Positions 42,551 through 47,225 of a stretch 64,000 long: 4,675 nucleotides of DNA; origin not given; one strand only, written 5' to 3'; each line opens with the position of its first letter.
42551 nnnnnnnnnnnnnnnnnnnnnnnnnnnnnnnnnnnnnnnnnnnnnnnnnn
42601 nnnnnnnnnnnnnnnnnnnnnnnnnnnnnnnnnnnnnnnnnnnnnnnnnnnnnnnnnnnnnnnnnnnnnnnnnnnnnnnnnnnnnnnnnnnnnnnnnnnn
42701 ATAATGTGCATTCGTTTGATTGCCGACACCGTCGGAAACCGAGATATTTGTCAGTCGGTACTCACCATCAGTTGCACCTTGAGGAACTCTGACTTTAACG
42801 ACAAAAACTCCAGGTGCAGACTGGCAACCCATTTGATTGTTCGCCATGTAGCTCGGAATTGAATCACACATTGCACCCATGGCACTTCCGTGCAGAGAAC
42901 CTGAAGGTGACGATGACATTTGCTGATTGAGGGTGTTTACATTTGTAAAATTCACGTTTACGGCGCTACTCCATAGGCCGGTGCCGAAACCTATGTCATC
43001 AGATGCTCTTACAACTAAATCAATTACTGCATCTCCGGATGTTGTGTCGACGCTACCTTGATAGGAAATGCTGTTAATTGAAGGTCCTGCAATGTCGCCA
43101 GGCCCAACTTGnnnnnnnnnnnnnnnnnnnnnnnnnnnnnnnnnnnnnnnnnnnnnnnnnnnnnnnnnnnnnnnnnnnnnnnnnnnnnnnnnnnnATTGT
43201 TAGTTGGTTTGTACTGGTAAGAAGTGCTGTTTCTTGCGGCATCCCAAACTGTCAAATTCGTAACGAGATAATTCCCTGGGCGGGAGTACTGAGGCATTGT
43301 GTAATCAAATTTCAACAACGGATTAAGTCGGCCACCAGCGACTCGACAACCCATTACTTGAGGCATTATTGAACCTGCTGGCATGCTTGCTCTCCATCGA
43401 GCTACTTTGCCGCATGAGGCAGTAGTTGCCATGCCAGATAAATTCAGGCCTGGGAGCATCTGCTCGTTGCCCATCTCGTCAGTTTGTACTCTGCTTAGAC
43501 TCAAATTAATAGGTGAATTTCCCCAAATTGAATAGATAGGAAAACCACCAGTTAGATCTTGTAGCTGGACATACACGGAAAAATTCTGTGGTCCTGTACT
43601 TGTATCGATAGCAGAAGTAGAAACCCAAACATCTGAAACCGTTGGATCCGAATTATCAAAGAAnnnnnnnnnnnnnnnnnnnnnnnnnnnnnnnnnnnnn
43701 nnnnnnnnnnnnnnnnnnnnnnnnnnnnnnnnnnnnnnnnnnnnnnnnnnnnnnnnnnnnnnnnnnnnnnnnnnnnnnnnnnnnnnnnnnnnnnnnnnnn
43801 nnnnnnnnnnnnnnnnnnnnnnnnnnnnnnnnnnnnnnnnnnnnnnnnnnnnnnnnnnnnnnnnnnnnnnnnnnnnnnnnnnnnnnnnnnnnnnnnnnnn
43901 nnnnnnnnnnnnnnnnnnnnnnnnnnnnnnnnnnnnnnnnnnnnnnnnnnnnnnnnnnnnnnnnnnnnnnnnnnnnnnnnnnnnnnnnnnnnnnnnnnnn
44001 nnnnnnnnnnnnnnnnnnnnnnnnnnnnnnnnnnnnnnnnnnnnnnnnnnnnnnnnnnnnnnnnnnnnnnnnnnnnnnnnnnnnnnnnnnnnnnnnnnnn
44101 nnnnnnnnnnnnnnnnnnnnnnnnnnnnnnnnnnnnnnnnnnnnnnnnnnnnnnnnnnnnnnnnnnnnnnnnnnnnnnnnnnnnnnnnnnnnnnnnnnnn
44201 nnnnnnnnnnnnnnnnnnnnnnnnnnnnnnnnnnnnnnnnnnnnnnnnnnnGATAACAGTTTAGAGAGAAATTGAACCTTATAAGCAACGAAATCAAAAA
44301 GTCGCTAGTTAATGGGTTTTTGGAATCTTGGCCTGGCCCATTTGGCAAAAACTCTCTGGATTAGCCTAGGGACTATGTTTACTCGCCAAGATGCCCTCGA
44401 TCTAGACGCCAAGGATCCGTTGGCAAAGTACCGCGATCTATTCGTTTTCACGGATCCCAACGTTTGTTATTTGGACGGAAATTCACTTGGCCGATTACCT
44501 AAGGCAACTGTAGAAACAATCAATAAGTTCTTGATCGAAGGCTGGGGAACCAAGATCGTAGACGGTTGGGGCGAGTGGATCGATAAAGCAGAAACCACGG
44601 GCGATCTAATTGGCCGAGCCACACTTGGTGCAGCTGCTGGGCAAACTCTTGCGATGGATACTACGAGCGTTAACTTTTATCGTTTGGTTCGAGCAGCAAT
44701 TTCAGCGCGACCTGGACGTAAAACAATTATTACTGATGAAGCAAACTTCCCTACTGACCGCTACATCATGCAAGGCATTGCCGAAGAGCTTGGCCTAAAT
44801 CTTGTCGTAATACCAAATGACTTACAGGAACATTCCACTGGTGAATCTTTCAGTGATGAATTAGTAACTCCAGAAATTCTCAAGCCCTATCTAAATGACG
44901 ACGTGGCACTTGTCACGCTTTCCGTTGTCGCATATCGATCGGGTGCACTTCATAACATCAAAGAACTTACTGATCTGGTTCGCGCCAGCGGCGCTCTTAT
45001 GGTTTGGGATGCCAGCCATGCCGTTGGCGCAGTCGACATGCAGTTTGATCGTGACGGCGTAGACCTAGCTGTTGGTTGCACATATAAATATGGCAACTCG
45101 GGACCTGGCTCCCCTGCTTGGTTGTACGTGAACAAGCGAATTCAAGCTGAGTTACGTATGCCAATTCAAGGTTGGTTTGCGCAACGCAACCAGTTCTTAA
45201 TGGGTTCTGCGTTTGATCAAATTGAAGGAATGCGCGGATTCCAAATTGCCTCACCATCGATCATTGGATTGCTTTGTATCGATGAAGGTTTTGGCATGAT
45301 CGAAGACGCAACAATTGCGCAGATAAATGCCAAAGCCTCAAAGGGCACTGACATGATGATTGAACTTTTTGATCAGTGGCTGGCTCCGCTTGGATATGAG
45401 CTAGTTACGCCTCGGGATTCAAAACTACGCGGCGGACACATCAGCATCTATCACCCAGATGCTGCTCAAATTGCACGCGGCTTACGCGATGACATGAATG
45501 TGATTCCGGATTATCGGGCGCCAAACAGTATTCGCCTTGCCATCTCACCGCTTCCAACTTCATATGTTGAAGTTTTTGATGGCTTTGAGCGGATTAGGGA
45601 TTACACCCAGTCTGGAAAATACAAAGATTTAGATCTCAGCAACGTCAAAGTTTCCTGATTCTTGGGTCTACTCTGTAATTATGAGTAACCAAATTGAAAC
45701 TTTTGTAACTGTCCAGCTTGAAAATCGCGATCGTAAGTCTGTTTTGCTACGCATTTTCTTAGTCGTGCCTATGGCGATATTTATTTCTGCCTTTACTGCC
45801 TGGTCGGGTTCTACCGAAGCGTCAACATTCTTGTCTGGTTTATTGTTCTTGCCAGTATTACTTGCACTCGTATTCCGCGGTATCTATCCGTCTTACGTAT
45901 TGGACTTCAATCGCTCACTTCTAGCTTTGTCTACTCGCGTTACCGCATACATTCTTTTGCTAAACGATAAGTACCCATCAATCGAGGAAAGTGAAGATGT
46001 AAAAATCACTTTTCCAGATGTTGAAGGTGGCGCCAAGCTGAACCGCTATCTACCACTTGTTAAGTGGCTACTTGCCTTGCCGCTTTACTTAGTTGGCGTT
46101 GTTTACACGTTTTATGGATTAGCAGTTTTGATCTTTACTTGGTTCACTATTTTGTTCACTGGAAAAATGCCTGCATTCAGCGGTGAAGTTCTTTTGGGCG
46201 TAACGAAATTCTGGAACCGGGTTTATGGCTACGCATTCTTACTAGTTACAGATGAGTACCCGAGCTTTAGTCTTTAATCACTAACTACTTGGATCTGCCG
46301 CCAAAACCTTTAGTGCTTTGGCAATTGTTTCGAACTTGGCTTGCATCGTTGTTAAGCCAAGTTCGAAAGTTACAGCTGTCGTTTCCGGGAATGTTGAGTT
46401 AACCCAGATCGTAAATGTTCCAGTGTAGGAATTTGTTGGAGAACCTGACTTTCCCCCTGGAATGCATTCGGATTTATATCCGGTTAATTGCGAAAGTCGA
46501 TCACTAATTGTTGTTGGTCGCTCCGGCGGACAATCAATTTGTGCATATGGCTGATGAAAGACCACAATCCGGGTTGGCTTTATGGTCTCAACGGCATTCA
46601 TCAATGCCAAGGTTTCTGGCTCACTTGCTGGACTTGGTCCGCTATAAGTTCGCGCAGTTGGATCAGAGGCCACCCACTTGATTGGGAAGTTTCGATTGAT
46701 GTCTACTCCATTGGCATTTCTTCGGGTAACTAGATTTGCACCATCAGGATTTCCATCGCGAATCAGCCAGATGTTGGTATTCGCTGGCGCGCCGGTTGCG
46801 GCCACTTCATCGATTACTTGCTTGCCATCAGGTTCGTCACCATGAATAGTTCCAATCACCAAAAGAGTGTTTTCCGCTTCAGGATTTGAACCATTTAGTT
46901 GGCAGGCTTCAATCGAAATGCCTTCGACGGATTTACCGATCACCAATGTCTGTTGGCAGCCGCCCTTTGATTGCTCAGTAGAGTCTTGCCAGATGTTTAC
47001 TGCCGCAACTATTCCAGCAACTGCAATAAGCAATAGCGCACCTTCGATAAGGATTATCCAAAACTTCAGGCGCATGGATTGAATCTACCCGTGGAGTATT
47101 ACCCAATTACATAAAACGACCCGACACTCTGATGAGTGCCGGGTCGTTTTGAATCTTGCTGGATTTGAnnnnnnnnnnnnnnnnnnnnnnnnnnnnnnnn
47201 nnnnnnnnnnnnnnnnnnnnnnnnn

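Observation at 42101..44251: Sec-signal protein combining a 12-unit RTX Ca2+-binding array with three uncharacterised Cys-pair repeat modules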

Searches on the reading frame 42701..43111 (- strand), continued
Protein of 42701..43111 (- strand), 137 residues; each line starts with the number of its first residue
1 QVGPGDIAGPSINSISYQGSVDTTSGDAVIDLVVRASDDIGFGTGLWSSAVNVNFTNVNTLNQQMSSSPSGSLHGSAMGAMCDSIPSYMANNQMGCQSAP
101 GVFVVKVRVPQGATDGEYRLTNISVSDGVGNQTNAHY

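Call 75: list_cluster_members(proteins=[P0009, P0013, P0022, P0028, P0034, P0038, P0063, P0089, P0130, L016:976-2859:+])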
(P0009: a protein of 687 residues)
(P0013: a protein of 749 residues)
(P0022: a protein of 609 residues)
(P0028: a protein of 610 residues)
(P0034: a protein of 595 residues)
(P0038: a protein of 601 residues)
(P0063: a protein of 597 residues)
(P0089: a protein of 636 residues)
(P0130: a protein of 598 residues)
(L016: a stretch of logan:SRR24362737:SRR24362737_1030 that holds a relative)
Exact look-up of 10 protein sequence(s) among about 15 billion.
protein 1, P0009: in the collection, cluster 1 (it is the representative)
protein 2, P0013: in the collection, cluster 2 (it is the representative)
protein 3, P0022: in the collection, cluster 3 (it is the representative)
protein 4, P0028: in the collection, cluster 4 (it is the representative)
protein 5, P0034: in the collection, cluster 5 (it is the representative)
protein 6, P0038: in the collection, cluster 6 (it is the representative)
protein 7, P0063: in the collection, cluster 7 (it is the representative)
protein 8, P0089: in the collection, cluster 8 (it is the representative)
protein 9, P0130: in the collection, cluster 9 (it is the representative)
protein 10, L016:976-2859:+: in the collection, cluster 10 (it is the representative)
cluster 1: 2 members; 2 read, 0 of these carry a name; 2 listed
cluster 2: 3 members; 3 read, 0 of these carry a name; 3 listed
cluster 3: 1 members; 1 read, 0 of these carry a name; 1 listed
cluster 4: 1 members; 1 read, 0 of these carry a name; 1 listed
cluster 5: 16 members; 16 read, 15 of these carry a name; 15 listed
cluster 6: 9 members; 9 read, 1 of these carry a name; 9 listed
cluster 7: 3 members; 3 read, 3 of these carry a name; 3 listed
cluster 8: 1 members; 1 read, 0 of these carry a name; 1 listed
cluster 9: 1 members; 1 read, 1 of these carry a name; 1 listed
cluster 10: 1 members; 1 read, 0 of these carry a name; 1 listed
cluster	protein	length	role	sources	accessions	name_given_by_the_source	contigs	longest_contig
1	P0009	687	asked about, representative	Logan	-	-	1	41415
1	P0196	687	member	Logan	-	-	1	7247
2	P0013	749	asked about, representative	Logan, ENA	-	-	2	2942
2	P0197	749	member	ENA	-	-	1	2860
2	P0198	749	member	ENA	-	-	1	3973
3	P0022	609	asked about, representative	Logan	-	-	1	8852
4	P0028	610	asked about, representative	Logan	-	-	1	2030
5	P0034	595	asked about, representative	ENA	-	-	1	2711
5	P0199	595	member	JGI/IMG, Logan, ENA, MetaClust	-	hypothetical protein | \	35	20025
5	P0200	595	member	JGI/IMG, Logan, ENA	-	hypothetical protein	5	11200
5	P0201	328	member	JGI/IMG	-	hypothetical protein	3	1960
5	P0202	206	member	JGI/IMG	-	hypothetical protein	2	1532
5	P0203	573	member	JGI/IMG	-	hypothetical protein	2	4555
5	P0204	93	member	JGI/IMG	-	hypothetical protein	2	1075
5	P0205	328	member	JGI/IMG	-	hypothetical protein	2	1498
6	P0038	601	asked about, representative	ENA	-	-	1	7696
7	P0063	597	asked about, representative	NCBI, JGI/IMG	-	hypothetical protein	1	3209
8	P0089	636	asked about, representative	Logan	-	-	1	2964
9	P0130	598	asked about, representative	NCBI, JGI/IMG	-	hypothetical protein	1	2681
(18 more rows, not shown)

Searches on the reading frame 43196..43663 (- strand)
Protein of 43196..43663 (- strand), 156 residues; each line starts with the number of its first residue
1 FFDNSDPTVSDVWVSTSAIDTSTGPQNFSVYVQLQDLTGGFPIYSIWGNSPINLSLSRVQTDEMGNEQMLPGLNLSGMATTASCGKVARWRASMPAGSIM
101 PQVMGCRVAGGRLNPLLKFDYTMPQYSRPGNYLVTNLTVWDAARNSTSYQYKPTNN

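Call 56: predict_structure(alignment_id=A5)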
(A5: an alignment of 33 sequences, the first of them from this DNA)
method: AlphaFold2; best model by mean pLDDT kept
length: 156 residues; sequences in the alignment: 33
mean_pLDDT: 87.0   pTM: 0.80
mean pLDDT of the five models: 87.0, 85.3, 85.1, 84.9, 83.1
residues with pLDDT >= 90: 84; 70-90: 56; 50-70: 15; < 50: 1
segments of 3 or more residues with pLDDT < 50: none
pLDDT, mean of each block of 10 residues (from residue 1): 85 91 94 92 72 90 86 85 90 75 84 94 91 92 92 74
secondary structure, 60 per line:
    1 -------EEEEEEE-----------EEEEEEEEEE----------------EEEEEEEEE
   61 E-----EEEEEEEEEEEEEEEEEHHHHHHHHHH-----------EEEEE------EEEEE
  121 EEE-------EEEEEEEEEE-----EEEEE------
elements in order: E8-14 E26-35 E52-61 E67-83 H84-93 E105-109 E116-123 E131-140 E146-150

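Call 60: fold_search(model_id=the predicted structure, library=pdb)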
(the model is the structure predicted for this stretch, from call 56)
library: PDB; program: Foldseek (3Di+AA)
matches with E <= 10: 911; with E <= 0.001: 0
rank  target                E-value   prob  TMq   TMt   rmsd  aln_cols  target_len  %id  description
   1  1xq4_A                4.0e-03  0.98  0.33  0.38   7.6       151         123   11  Crystal Structure of the Putative ApaA Protein from Bordetella pertussis, Northeast Structural Genomics Target BeR40 (released 2004-11-09)
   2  1tza_B                8.2e-03  0.75  0.25  0.28   9.1       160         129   13  X-ray structure of Northeast Structural Genomics Consortium target SoR45 (released 2004-07-27)
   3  1xvs_A                8.7e-03  0.75  0.26  0.30   8.3       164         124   12  Crystal structure of apaG Protein from Vibrio cholerae (released 2004-12-14)
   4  1xq4_B                9.1e-03  0.94  0.32  0.37   7.7       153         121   12  Crystal Structure of the Putative ApaA Protein from Bordetella pertussis, Northeast Structural Genomics Target BeR40 (released 2004-11-09)
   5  2f1e_MODEL_1_A        1.2e-02  0.85  0.29  0.35   8.1       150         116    9  Solution structure of ApaG protein (released 2006-10-24)
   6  1xq4_C                1.3e-02  0.91  0.32  0.37   7.8       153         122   11  Crystal Structure of the Putative ApaA Protein from Bordetella pertussis, Northeast Structural Genomics Target BeR40 (released 2004-11-09)
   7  6byc                  1.8e-02  0.99  0.37  0.09   6.3       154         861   10  Crystal structure of the GH2 exo-beta-mannanase from Xanthomonas axonopodis pv. citri (released 2018-07-18)
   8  8d4r_D                2.7e-02  0.96  0.39  0.34   7.7       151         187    9  Crystal Structure of Mosaic HIV-1 Envelope (MosM3.2) in Complex with antibodies PGT124 and 35O22 at 3.8 Angstrom (released 2023-12-13)
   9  5f0l_B                2.7e-02  0.63  0.30  0.19   9.9       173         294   10  Structure of retromer VPS26-VPS35 subunits bound to SNX3 and DMT1 (released 2016-12-07)
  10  7ui8_A                3.0e-02  0.98  0.39  0.50   6.0       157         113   10  Intramolecular ester bond-containing repeat domain from E. columbae adhesin (split and religated) (released 2023-04-05)
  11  2ag9_A                3.0e-02  0.80  0.36  0.35   8.4       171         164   11  Crystal Structure of the Y137S mutant of GM2-Activator Protein (released 2005-10-25)
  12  7bdk_B                3.8e-02  0.92  0.35  0.04   9.7       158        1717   11  Human Brr2 Helicase Region in complex with C-tail deleted Jab1 and ADP (released 2021-06-09)
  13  5f0j_B                3.8e-02  0.44  0.28  0.17  10.3       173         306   11  Structure of retromer VPS26-VPS35 subunits bound to SNX3 (released 2016-12-07)
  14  9n9j_5                4.0e-02  0.69  0.30  0.31   7.4       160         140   11  Structure of a GRP94 folding intermediate engaged with a CCDC134- and FKBP11-bound secretory translocon (released 2025-11-19)
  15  2wln_A                5.2e-02  0.21  0.22  0.15   9.6       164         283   12  POTASSIUM CHANNEL FROM MAGNETOSPIRILLUM MAGNETOTACTICUM (released 2010-06-09)
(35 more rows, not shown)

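Call 77: fold_search(model_id=the predicted structure, library=viral)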
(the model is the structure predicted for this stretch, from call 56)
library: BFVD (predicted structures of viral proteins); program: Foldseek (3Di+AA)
matches with E <= 10: 839; with E <= 0.001: 1
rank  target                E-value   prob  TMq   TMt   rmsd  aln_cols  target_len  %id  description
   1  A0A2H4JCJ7            9.6e-04  0.99  0.32  0.35   9.6       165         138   11  Uncharacterized protein [uncultured Caudovirales phage]
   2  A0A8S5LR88            5.8e-03  1.00  0.41  0.10   6.8       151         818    9  Tail protein [Myoviridae sp. ctfJc17]
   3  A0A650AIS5            7.6e-03  0.95  0.30  0.14   9.9       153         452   10  (no name in the UniProt tables at hand)
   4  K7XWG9                1.5e-02  0.60  0.27  0.24  10.8       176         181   11  EORF11 [Rat cytomegalovirus (isolate England)]
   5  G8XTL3                2.1e-02  0.54  0.28  0.18  11.7       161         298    7  Membrane glycoprotein US6A [Simian cytomegalovirus (strain Colburn)]
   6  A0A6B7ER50            2.8e-02  0.69  0.26  0.06  10.1       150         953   10  (no name in the UniProt tables at hand)
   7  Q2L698                3.3e-02  0.12  0.13  0.12  24.5       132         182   12  Glycoprotein (Fragment) [Viral hemorrhagic septicemia virus]
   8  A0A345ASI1            3.5e-02  0.75  0.32  0.32   8.2       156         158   10  DUF4352 domain-containing protein [Paenibacillus phage C7Cdelta]
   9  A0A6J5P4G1            3.5e-02  0.08  0.13  0.09  19.5       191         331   11  Concanavalin A-like lectin/glucanases superfamily [uncultured Caudovirales phage]
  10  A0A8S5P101            3.9e-02  0.84  0.32  0.16   8.2       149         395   11  Uncharacterized protein [Siphoviridae sp. ctTBR23]
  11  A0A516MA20            4.1e-02  0.21  0.23  0.15  17.8       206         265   14  (no name in the UniProt tables at hand)
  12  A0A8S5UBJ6            5.1e-02  0.85  0.36  0.38   8.1       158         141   11  Uncharacterized protein [Caudovirales sp. ctcT39]
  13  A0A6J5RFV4            5.4e-02  0.28  0.22  0.17  11.7       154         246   14  Uncharacterized protein [uncultured Caudovirales phage]
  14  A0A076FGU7            5.7e-02  0.66  0.29  0.07   6.8       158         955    8  Uncharacterized protein [Aureococcus anophagefferens virus]
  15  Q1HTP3                5.7e-02  0.63  0.29  0.16  11.0       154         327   11  W2R [Squirrelpox virus]
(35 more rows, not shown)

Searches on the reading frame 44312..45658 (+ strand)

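Call 16: search_protein_families(library=pfam, proteins=[window:44312-45658:+], max_evalue=0.00001)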
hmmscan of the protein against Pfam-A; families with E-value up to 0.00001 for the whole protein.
window:44312-45658:+ (448 aa): 2 families
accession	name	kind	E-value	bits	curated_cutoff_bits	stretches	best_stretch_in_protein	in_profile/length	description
PF22580.2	KYNU_C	-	1.4e-20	73.5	27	1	338-425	1-87/90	Kynureninase C-terminal domain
PF00266.25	Aminotran_5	-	1.2e-11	44.7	21.5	1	53-355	2-293/371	Aminotransferase class-V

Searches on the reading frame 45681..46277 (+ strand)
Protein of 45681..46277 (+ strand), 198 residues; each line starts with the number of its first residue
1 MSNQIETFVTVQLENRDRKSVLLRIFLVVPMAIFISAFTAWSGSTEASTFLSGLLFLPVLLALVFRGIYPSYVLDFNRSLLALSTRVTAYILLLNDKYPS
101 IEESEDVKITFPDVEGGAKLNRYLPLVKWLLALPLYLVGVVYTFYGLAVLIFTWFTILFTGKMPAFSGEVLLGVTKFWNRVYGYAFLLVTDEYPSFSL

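Call 16: search_protein_families(library=pfam, proteins=[window:45681-46277:+], max_evalue=0.00001)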
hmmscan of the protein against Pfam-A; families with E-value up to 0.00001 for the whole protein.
window:45681-46277:+ (198 aa): 1 family
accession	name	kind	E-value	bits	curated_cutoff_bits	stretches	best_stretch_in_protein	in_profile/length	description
PF14333.11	DUF4389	-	4.4e-10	39.8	25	0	127-196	6-74/76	Domain of unknown function (DUF4389)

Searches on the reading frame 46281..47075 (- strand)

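Call 16: search_protein_families(library=pfam, proteins=[window:46281-47075:-], max_evalue=0.00001)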
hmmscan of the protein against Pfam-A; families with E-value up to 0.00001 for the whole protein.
window:46281-47075:- (264 aa): 1 family
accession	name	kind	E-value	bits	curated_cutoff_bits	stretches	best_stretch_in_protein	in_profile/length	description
PF00246.29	Peptidase_M14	-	1.6e-21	77.7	21.6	1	29-172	4-177/286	Zinc carboxypeptidase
